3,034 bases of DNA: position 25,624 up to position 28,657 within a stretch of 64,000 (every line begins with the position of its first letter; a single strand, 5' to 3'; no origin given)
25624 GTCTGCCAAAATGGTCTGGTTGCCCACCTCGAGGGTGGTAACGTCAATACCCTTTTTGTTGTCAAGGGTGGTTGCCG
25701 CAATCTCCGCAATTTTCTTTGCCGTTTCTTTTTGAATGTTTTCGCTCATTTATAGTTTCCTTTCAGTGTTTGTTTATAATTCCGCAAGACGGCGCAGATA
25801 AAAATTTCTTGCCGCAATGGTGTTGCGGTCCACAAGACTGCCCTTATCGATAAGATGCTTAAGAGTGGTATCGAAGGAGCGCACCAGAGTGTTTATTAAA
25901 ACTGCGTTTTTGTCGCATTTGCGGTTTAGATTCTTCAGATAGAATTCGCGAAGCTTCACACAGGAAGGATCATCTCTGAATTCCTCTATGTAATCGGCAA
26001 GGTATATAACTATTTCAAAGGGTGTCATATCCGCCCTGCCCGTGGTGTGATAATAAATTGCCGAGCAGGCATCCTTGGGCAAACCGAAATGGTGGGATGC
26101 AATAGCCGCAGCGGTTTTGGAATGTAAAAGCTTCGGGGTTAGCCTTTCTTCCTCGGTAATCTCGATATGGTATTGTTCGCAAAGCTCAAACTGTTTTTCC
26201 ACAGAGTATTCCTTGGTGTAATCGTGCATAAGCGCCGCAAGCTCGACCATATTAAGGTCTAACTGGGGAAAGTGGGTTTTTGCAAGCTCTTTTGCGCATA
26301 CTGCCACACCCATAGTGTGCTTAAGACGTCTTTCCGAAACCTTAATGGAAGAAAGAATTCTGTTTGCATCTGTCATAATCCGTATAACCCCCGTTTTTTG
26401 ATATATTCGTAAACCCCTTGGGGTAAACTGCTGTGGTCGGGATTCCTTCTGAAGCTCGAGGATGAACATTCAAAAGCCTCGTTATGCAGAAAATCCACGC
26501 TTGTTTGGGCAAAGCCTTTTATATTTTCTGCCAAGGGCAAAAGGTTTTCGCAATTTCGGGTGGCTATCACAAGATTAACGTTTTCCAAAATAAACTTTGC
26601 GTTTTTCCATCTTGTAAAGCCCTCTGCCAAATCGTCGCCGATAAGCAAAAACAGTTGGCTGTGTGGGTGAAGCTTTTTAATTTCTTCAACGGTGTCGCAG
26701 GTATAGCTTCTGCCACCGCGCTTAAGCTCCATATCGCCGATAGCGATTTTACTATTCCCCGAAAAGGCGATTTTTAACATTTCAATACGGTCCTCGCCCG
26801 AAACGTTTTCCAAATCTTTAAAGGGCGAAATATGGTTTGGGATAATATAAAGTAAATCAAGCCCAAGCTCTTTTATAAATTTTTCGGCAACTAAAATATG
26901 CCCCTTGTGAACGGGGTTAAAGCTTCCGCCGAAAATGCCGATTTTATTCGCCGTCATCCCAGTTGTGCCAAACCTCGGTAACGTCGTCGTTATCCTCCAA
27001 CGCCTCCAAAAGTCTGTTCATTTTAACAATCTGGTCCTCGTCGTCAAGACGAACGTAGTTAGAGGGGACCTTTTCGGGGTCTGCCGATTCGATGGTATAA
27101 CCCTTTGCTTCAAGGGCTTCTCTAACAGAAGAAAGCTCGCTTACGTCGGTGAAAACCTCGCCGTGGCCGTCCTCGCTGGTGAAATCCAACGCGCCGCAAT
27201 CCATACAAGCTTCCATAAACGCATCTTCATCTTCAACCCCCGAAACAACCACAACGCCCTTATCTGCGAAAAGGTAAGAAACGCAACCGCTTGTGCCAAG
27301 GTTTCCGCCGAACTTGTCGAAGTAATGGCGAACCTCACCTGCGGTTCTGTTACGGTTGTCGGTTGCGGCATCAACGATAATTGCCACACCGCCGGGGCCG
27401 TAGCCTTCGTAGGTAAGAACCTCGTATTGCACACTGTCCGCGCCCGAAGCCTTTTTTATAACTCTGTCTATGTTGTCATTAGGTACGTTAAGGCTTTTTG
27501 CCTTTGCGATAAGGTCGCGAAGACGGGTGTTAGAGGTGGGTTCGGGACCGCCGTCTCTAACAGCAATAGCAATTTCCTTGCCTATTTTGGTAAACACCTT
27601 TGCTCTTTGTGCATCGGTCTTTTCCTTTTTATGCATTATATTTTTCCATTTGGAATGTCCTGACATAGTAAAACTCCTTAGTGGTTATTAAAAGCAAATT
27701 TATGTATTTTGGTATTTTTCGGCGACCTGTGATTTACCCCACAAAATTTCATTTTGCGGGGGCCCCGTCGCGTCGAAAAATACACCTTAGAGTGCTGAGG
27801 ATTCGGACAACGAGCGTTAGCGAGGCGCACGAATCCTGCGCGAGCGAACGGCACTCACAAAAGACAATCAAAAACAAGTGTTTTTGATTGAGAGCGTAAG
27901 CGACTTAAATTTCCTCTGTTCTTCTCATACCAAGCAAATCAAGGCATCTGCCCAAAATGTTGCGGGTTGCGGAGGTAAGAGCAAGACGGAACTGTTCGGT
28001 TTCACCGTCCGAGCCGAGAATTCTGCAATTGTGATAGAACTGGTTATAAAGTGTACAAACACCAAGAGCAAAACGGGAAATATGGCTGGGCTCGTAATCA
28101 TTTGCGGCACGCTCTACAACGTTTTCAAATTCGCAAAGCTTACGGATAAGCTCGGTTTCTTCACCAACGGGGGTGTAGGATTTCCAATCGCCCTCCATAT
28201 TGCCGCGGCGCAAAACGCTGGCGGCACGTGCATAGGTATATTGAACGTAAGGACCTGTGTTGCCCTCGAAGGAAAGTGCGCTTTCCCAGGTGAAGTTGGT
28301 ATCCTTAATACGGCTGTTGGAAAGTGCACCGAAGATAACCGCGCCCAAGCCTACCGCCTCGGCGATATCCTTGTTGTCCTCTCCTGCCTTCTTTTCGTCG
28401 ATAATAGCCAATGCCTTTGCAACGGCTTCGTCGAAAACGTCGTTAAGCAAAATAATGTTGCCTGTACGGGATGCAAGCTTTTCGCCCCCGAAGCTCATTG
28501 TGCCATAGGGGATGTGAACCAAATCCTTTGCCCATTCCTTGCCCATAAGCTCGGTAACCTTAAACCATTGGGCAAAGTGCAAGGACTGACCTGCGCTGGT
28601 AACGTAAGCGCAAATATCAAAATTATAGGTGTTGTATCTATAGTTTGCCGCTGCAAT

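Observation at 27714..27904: Family S copies A and D abut the stop codons of convergent essential genes (argS, rny) with zero spacing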

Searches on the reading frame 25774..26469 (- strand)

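Call 14: search_protein_families(library=pfam, proteins=[window:25774-26469:-])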
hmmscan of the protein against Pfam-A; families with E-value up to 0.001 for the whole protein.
window:25774-26469:- (231 aa): 1 family
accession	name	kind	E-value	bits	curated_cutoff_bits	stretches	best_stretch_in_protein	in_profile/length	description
PF01966.28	HD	-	4.1e-12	46.9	22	1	48-162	1-114/116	HD domain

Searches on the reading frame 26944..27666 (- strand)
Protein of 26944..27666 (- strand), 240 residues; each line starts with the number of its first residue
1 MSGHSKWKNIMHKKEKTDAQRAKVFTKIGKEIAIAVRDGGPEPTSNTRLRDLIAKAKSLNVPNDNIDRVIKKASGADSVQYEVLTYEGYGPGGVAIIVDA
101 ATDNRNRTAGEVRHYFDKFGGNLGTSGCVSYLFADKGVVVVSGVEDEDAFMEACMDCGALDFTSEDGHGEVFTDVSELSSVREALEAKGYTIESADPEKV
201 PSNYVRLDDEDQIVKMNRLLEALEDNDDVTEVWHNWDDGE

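Call 14: search_protein_families(library=pfam, proteins=[window:26944-27666:-])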
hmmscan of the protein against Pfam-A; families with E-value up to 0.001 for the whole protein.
window:26944-27666:- (240 aa): 2 families
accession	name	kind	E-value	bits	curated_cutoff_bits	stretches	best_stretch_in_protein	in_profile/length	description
PF01709.26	Transcrip_reg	-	5.1e-58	195.8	27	1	81-236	1-160/160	TACO1/YebC second and third domain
PF20772.2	TACO1_YebC_N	-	1.3e-31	109.3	36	1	5-75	1-72/73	TACO1/YebC protein N-terminal domain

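Call 43: find_encoding_contigs(protein=window:26944-27666:-, flank=3000, max_places=10)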
Protein window:26944-27666:- (240 aa): 22 contigs read that carry it; 1 place shown.
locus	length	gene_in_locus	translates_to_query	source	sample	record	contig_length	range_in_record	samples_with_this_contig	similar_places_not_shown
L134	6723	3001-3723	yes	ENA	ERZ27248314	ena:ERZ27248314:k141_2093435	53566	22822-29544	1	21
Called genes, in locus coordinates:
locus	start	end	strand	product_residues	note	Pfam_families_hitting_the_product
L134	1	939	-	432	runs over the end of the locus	PF01476:LysM, PF00704:Glyco_hydro_18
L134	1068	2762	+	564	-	PF03485:Arg_tRNA_synt_N, PF00750:tRNA-synt_1d, PF05746:DALR_1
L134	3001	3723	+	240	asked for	PF20772:TACO1_YebC_N, PF01709:Transcrip_reg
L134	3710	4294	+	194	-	PF01467:CTP_transf_like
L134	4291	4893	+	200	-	PF01966:HD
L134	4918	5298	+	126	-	PF02410:RsfS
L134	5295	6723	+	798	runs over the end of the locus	PF00133:tRNA-synt_1, PF09334:tRNA-synt_1g, PF13603:tRNA-synt_1_2, PF00133:tRNA-synt_1, PF08264:Anticodon_1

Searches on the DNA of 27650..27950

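Call 40: search_rna_families(source=window, start=27650, end=27950, threshold=evalue, max_evalue=10)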
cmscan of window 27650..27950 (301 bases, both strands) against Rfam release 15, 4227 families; matches with E-value up to 10: 2.
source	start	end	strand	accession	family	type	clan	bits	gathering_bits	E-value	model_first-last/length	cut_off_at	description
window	27864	27889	-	RF03884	mir-725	Gene; miRNA;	-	12.6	76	9.9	1-56/56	no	mir-725 microRNA precursor family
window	27676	27720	-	RF02211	ZFAT-AS1_1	Gene; lncRNA;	-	10.4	80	8.7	1-79/79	no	ZFAT antisense RNA 1 conserved region 1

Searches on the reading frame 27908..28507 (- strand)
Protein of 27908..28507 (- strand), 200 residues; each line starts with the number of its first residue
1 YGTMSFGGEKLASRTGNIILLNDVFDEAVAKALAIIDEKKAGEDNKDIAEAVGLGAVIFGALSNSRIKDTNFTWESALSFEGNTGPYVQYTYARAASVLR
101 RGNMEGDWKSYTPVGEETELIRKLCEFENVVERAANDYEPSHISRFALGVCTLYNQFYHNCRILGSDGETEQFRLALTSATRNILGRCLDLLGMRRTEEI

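Call 25: find_related_loci(query=window:27908-28507:-, collection=metagenome_contigs, flank=2500)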
Query window:27908-28507:- (200 aa) in metagenome_contigs; peptide patterns used: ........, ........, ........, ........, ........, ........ (x = any residue, [..] = any of these).
213 stretches matched a pattern; 13 encode a relative of the query (tblastn E <= 1e-3); 13 distinct loci.
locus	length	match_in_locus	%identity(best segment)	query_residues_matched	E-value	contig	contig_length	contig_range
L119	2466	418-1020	91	1-200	6e-127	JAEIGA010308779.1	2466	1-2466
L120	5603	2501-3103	67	1-200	1e-90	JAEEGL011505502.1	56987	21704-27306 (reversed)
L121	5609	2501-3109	63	1-200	8e-79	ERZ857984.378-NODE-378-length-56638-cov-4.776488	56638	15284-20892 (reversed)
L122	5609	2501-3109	63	1-200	8e-79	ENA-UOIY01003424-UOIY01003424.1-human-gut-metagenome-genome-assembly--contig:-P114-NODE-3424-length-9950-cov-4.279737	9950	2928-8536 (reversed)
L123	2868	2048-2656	62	1-200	6e-79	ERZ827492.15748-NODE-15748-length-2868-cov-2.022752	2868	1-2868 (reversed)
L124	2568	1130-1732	63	1-200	1e-79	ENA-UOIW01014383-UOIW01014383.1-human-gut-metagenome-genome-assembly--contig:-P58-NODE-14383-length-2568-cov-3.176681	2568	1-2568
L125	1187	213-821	62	1-200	1e-82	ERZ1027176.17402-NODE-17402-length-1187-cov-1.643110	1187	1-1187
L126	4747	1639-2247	63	1-200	4e-77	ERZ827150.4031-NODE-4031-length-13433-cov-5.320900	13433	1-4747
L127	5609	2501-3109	63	1-200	4e-77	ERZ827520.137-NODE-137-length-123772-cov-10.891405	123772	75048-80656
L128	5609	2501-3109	62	1-200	3e-76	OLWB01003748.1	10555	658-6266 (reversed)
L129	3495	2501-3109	62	1-200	2e-76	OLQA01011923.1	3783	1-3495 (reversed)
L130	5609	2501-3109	63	1-200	4e-77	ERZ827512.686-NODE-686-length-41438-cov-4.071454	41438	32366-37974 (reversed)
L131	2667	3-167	91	146-200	1e-30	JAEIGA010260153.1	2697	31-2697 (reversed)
